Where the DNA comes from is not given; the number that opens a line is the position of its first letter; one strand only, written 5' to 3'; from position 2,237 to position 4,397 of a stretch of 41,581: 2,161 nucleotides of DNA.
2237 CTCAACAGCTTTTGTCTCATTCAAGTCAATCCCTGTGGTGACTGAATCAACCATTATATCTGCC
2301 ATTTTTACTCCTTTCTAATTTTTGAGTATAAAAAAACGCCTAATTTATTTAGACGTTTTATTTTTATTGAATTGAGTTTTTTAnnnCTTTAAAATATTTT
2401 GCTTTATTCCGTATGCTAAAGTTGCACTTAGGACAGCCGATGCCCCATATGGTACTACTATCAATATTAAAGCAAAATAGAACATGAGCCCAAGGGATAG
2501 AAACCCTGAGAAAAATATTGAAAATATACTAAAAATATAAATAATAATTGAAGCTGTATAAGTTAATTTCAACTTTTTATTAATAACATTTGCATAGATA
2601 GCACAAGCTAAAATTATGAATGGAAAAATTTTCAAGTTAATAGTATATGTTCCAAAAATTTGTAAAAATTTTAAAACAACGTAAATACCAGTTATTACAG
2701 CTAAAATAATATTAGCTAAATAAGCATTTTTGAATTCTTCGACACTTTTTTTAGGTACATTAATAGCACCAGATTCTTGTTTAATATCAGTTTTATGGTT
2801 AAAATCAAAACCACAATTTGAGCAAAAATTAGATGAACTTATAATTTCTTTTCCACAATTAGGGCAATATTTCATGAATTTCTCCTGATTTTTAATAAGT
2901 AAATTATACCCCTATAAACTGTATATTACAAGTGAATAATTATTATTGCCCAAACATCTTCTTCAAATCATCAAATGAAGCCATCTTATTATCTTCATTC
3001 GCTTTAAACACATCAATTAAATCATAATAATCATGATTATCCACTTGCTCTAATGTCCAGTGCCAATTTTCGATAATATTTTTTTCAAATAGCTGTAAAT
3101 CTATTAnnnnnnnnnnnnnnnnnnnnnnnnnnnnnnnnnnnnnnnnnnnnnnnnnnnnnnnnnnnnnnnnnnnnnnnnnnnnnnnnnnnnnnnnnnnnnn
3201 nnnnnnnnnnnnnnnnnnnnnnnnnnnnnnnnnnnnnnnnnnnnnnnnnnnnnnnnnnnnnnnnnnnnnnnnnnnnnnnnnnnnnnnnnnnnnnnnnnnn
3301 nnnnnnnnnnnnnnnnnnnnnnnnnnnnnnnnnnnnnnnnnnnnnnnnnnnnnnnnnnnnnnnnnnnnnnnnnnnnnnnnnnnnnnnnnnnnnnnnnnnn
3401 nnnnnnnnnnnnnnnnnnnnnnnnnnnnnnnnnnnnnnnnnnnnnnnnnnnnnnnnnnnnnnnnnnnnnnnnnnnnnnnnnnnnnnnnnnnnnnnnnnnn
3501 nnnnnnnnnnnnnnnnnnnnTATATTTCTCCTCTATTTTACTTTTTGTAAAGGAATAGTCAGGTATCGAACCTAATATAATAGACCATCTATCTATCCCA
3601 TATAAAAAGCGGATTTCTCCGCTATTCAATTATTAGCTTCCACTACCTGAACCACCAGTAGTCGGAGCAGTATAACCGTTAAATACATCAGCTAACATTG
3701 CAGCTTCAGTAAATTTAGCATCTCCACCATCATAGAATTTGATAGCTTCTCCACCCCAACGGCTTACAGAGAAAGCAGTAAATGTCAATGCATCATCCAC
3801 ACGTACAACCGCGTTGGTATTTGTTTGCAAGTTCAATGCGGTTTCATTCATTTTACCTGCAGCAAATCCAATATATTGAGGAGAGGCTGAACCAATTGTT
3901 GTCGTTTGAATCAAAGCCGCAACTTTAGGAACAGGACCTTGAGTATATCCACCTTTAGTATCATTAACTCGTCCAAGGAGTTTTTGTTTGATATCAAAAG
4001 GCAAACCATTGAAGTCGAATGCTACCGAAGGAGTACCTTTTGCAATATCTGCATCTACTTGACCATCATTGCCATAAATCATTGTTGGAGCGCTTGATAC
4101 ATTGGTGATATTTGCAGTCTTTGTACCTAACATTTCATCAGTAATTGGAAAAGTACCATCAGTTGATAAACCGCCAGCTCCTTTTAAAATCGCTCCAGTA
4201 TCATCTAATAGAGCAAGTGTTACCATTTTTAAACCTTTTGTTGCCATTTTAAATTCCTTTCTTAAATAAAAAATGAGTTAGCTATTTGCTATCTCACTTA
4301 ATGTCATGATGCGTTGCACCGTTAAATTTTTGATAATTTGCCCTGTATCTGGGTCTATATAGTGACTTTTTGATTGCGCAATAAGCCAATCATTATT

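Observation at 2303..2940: Self-contained moron between gpGT and TMP: zinc-ribbon multi-TM protein with own promoter and terminator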

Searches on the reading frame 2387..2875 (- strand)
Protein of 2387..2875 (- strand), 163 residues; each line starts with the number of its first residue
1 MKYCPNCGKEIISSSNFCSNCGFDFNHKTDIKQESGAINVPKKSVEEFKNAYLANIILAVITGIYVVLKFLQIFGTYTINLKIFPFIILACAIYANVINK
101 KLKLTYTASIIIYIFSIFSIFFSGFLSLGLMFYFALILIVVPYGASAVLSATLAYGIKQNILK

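Call 9: search_protein_families(library=pfam, proteins=[window:2387-2875:-], max_evalue=1)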
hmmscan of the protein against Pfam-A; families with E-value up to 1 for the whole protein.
window:2387-2875:- (163 aa): 16 families
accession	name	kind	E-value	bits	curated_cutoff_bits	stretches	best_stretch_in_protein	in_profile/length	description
PF13240.11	Zn_Ribbon_1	-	9.9e-08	32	25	1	3-24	1-22/23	zinc-ribbon domain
PF13248.11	Zn_ribbon_3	-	7e-07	28.9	27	1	1-22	2-23/26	zinc-ribbon domain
PF12773.13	DZR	-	0.00023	21.7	27.3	1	2-22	25-45/45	Double zinc ribbon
PF10571.15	UPF0547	-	0.00036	21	29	1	2-26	1-25/26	Uncharacterised protein family UPF0547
PF17032.10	Zn_ribbon_15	-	0.0046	18.2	28.9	1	2-22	53-73/73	zinc-ribbon family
PF14803.11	Zn_ribbon_Nudix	-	0.0055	17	25.6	0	2-10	1-9/34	Nudix N-terminal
PF24460.1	DUF7575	-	0.0055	16.5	28.5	1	4-24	6-26/28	Domain of unknown function (DUF7575)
PF18912.6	DZR_2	-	0.049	13.9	27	1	3-25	23-46/56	Double zinc ribbon domain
PF09889.16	DUF2116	-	0.06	13.8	26.8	1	2-28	4-31/59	Probable treble clef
PF04981.18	NMD3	-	0.12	12.4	24.9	1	4-34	1-32/243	NMD3 family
PF09297.16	Zn_ribbon_NUD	-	0.15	12.3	24.8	0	3-9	5-11/32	NADH pyrophosphatase zinc ribbon domain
PF15801.11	zf-C6H2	-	0.16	12.6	30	1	4-26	15-37/47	zf-MYND-like zinc finger, mRNA-binding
PF07754.17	HVO_2753_ZBP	-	0.23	11.7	33.2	1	3-19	18-34/46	Small zinc finger protein HVO_2753-like, Zn-binding pocket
PF00096.32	zf-C2H2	-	0.26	12.3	25.2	0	3-17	2-16/23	Zinc finger, C2H2 type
PF14149.11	YhfH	-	0.44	10.9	27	0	1-12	13-24/37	YhfH-like protein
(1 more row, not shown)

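Call 10: search_protein_families(library=phrogs, proteins=[window:2387-2875:-], max_evalue=0.01)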
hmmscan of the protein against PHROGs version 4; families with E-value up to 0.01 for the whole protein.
window:2387-2875:- (163 aa): 7 families
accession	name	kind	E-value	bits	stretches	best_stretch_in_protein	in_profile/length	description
phrog_22898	-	unknown function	6.3e-108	359.1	1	1-163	1-163/163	-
phrog_2546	-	unknown function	2.8e-06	28.7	1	3-34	2-33/180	-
phrog_4852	-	unknown function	5.8e-05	23.9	1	2-65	14-78/194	-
phrog_16989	-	moron, auxiliary metabolic gene and host takeover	0.0024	18.9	1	2-108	7-104/122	membrane protein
phrog_9700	-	unknown function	0.0047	16.9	1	2-33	7-38/483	-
phrog_27136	-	unknown function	0.0049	17.4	1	1-36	1-35/224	-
phrog_25095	-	unknown function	0.0092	17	0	15-55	26-66/92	-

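Call 12: search_dna_similar(query=window:2387-2875:-, collection=phages, mode=protein, max_rows=40, max_evalue=0.001)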
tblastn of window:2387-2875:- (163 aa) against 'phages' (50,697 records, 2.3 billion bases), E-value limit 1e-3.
Records with a match: 8; places in all: 8; records where one place covers at least 80% of the query: 8.
Best place of each record, by identity: >=99% 7; 95-99% 1.
By first word of the organism name: Lactococcus 8.
By host as written in the record: - 5; Lactococcus lactis 3.
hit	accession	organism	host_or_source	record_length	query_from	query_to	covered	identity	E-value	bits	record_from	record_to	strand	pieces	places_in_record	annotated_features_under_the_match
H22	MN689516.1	Lactococcus phage CHPC148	Lactococcus lactis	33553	1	163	100%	99.4%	4e-78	257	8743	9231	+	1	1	hypothetical protein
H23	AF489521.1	Lactococcus phage 4268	-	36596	1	163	100%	99.4%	4e-78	257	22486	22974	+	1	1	orf42: conserved hypothetical protein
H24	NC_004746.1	Lactococcus phage 4268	-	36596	1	163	100%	99.4%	4e-78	257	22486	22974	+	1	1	orf42: hypothetical protein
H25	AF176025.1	Lactococcus phage BK5-T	-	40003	1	163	100%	99.4%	4e-78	257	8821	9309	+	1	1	unknown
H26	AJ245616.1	Lactococcus phage BK5-T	-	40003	1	163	100%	99.4%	4e-78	257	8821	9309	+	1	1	hypothetical protein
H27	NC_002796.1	Lactococcus phage BK5-T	Lactococcus lactis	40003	1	163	100%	99.4%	4e-78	257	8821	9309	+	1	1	zinc ribbon domain-containing protein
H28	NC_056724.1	Lactococcus phage BK5-T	-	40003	1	163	100%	99.4%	4e-78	257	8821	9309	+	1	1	zinc ribbon domain-containing protein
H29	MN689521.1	Lactococcus phage CHPC836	Lactococcus lactis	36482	1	163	100%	98.2%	1e-77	256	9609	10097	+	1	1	hypothetical protein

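Call 20: find_homologous_proteins(query=window:2387-2875:-, max_evalue=0.001)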
Query window:2387-2875:- (163 aa): 5 proteins with E <= 0.001 among 645 candidates.
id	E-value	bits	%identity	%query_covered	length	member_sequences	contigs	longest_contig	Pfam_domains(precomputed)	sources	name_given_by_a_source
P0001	2.3e-95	335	98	100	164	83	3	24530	PF13240.12,PF13248.12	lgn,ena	-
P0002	1.8e-86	306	90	100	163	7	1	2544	PF13240.12,PF13248.12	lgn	-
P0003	4.7e-59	217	66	99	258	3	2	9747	PF14020.12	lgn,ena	-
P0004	2.0e-4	40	33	42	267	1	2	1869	PF18912.7,PF13240.12,PF14803.12,PF12773.14,PF17032.11,PF24463.2,PF24460.2,PF13248.12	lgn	-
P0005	2.2e-4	39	61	14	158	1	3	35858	PF13240.12,PF12773.14,PF10571.16,PF13248.12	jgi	jgi:predicted amidophosphoribosyltransferase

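Call 32: predict_structure(alignment_id=A2)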
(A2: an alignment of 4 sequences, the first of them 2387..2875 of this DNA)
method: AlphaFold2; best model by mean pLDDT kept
length: 163 residues; sequences in the alignment: 4
mean_pLDDT: 57.6   pTM: 0.45
mean pLDDT of the five models: 57.6, 54.0, 53.6, 53.3, 50.2
residues with pLDDT >= 90: 0; 70-90: 4; 50-70: 134; < 50: 25
segments of 3 or more residues with pLDDT < 50: 28-43, 123-125, 160-163
pLDDT, mean of each block of 10 residues (from residue 1): 63 61 56 33 54 63 67 65 66 62 53 56 50 59 60 56 45
secondary structure, 60 per line:
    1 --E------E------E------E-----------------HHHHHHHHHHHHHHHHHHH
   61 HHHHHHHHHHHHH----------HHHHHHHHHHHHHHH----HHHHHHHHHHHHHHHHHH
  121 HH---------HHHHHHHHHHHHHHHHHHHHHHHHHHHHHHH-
elements in order: H42-73 H84-98 H103-122 H132-162

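Call 38: find_encoding_contigs(protein=P0003, flank=5000, max_places=6)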
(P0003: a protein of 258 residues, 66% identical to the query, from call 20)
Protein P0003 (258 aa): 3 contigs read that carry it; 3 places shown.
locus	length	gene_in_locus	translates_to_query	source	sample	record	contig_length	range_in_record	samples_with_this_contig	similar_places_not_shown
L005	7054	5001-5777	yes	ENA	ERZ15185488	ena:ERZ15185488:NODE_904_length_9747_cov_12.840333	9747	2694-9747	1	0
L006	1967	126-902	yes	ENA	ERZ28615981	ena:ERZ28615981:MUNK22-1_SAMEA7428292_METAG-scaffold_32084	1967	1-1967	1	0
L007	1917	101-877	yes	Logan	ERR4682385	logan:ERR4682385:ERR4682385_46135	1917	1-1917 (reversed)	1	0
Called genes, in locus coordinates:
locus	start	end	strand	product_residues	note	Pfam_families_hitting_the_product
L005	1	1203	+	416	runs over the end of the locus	PF05065:Phage_capsid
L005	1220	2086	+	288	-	-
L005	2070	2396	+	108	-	-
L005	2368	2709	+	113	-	PF05521:Phage_HCP (weak)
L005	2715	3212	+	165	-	-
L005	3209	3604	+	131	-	PF05657:DUF806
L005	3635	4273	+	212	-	PF04630:Phage_TTP_1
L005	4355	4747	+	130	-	PF06896:Phage_TAC_3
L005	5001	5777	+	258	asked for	PF14020:DUF4236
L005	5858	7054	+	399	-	?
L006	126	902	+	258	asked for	PF14020:DUF4236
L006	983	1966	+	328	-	?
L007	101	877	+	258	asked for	PF14020:DUF4236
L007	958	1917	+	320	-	?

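Call 39: find_encoding_contigs(protein=P0002, flank=5000, max_places=6)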
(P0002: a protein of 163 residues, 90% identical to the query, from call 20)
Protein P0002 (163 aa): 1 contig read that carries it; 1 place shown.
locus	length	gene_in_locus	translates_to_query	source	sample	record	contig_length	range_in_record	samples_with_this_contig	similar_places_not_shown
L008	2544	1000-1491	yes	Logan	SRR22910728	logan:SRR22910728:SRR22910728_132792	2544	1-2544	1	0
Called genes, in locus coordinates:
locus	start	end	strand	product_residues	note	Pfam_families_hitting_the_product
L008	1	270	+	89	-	?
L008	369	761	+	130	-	PF06896:Phage_TAC_3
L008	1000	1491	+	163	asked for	PF13240:Zn_Ribbon_1 (weak), PF13248:Zn_ribbon_3 (faint)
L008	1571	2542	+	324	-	?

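Call 41: search_protein_families(library=padloc, proteins=[window:2387-2875:-, P0003], max_evalue=1)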
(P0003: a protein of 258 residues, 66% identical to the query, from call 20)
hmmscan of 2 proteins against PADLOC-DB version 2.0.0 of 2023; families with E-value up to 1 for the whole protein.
window:2387-2875:- (163 aa): 1 family
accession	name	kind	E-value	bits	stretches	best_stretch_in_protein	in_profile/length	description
PDLC03672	HEase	-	0.045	11.5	1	3-22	117-136/199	homing endonuclease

P0003 (258 aa): 0 families

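Call 42: search_protein_families(library=pfam, proteins=[P0003], max_evalue=0.1)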
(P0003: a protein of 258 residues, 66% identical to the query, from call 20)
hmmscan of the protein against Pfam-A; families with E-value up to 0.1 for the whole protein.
P0003 (258 aa): 6 families
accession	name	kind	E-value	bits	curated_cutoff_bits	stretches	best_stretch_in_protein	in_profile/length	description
PF14020.11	DUF4236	-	3.1e-17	63.2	27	1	3-57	1-54/55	Protein of unknown function (DUF4236)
PF13240.11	Zn_Ribbon_1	-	0.0002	21.5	25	1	94-115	1-22/23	zinc-ribbon domain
PF13248.11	Zn_ribbon_3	-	0.0034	17.2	27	1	94-113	4-23/26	zinc-ribbon domain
PF12773.13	DZR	-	0.004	17.7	27.3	1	91-117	11-35/45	Double zinc ribbon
PF17032.10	Zn_ribbon_15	-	0.03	15.6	28.9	1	88-113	51-73/73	zinc-ribbon family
PF09297.16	Zn_ribbon_NUD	-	0.06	13.5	24.8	0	91-99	2-10/32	NADH pyrophosphatase zinc ribbon domain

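Call 43: search_protein_families(library=phrogs, proteins=[P0003], max_evalue=0.01)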
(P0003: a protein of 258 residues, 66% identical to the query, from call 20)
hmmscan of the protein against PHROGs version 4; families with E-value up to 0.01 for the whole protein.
P0003 (258 aa): 11 families
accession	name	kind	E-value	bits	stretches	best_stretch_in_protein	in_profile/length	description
phrog_22898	-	unknown function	9.6e-68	228.4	1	93-256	2-162/163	-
phrog_17982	-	unknown function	4.8e-24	86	1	1-104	1-97/390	-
phrog_18347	-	unknown function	7.2e-20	72.5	1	1-71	1-71/397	-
phrog_9336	-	unknown function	1.4e-13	52.1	1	1-124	1-119/198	-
phrog_38135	-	unknown function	3.7e-13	50.1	1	1-80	1-79/441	-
phrog_8279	-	unknown function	7.4e-10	40.2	1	1-79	1-78/133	-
phrog_7974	-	unknown function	8e-09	36.4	1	1-73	1-73/213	-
phrog_33669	-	unknown function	3e-07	31.1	1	1-56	2-55/68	-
phrog_27590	-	unknown function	5.7e-06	27.7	1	1-92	1-87/148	-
phrog_2546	-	unknown function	1.8e-05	26.1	1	94-130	2-38/180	-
phrog_28047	-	unknown function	0.00033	21.4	1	13-64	12-62/177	-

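Call 60: list_cluster_members(proteins=[window:2387-2875:-, P0001, L024:3647-4321:+, L004:2180-2902:+])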
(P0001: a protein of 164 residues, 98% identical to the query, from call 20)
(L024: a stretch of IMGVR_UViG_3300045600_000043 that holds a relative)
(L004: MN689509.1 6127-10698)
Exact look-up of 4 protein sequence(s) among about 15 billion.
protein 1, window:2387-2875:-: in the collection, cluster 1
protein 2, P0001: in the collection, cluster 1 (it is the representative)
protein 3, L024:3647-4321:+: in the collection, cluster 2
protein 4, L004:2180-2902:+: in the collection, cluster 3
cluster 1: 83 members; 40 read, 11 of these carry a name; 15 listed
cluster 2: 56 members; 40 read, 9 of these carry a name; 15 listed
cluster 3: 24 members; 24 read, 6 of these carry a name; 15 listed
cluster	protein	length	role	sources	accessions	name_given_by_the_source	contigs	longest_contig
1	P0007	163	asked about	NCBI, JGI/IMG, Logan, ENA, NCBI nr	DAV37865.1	hypothetical protein | MAG TPA: zinc-ribbon domain protein [Caudoviricetes sp.]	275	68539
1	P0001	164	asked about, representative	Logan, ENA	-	-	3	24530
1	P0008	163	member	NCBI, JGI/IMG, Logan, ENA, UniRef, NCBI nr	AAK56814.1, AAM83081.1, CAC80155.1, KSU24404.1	MAG: zinc-ribbon domain-containing protein [Lactococcus lactis] | hypothetical protein | Zinc-ribbon domain-containing protein n=2 Tax=root TaxID=1 RepID=Q77P34_9CAUD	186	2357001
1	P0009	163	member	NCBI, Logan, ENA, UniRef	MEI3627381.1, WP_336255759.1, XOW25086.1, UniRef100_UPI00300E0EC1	zinc-ribbon domain-containing protein [Lactococcus lactis] | zinc-ribbon domain-containing protein n=1 Tax=Lactococcus lactis TaxID=1358 ...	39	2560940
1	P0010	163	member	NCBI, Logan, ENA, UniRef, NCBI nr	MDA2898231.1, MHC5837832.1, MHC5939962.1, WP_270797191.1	zinc-ribbon domain-containing protein [Lactococcus lactis] | zinc-ribbon domain-containing protein n=1 Tax=Lactococcus lactis TaxID=1358 ... | zinc ribbon domain-containing protein [Lactococcus lactis]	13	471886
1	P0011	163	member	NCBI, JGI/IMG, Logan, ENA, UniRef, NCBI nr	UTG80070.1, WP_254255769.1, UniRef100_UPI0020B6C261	zinc-ribbon domain-containing protein [Lactococcus lactis] | hypothetical protein | zinc-ribbon domain-containing protein n=1 Tax=Lactococcus lactis TaxID=1358 ...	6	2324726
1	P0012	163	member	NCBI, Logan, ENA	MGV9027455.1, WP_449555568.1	zinc-ribbon domain-containing protein [Lactococcus lactis]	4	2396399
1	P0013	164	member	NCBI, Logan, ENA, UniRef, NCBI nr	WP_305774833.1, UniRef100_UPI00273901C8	zinc ribbon domain-containing protein [Lactococcus lactis] | zinc ribbon domain-containing protein n=1 Tax=Lactococcus lactis TaxID=1358 ...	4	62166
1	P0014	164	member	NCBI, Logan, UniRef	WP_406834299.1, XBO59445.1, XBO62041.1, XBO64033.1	zinc-ribbon domain-containing protein [Lactococcus lactis] | zinc ribbon domain-containing protein n=1 Tax=Lactococcus lactis TaxID=1358 ...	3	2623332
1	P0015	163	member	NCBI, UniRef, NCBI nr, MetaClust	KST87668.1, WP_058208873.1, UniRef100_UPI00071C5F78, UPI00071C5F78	zinc-ribbon domain-containing protein [Lactococcus lactis] | zinc-ribbon domain-containing protein n=1 Tax=Lactococcus lactis TaxID=1358 ... | zinc ribbon domain-containing protein [Lactococcus lactis]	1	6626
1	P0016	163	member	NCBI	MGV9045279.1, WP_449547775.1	zinc-ribbon domain-containing protein [Lactococcus lactis]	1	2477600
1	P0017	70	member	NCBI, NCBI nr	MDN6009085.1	MAG: zinc ribbon domain-containing protein, partial [Lactobacillus sp.] | zinc ribbon domain-containing protein [Lactobacillus sp.]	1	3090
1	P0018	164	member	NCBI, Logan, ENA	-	-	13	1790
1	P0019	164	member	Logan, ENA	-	-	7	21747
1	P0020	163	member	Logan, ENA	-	-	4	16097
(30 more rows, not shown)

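Call 87: search_solved_structures(query=A2, max_evalue=1)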
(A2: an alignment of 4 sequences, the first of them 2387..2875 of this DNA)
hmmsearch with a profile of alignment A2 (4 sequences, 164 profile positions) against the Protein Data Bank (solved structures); distinct sequences matched with E-value up to 1: 4.
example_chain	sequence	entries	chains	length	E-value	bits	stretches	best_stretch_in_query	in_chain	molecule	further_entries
4wce_Z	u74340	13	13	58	0.14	15.1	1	1-23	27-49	50S ribosomal protein L32 | Large ribosomal subunit protein bL32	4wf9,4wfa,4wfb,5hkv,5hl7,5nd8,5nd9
5li0_4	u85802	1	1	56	0.16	14.9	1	1-22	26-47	50S ribosomal protein L32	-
7pkw_A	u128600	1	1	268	0.39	13.7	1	67-119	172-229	Putative transfer protein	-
7oqy_Y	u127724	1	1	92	0.51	13.3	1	1-39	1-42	DNA-directed RNA polymerase, subunit M (RpoM-2)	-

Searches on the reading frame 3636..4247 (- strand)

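Call 9: search_protein_families(library=pfam, proteins=[window:3636-4247:-], max_evalue=1)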
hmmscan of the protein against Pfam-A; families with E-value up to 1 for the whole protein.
window:3636-4247:- (204 aa): 1 family
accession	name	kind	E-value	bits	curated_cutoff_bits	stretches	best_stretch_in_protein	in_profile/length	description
PF04630.18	Phage_TTP_1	-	7.2e-75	251.1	22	1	1-196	1-198/199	Phage tail tube protein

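Call 10: search_protein_families(library=phrogs, proteins=[window:3636-4247:-], max_evalue=0.01)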
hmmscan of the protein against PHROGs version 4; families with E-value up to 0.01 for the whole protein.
window:3636-4247:- (204 aa): 1 family
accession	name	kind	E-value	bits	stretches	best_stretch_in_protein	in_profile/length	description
phrog_88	-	tail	2e-40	140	1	1-201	22-217/291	major tail protein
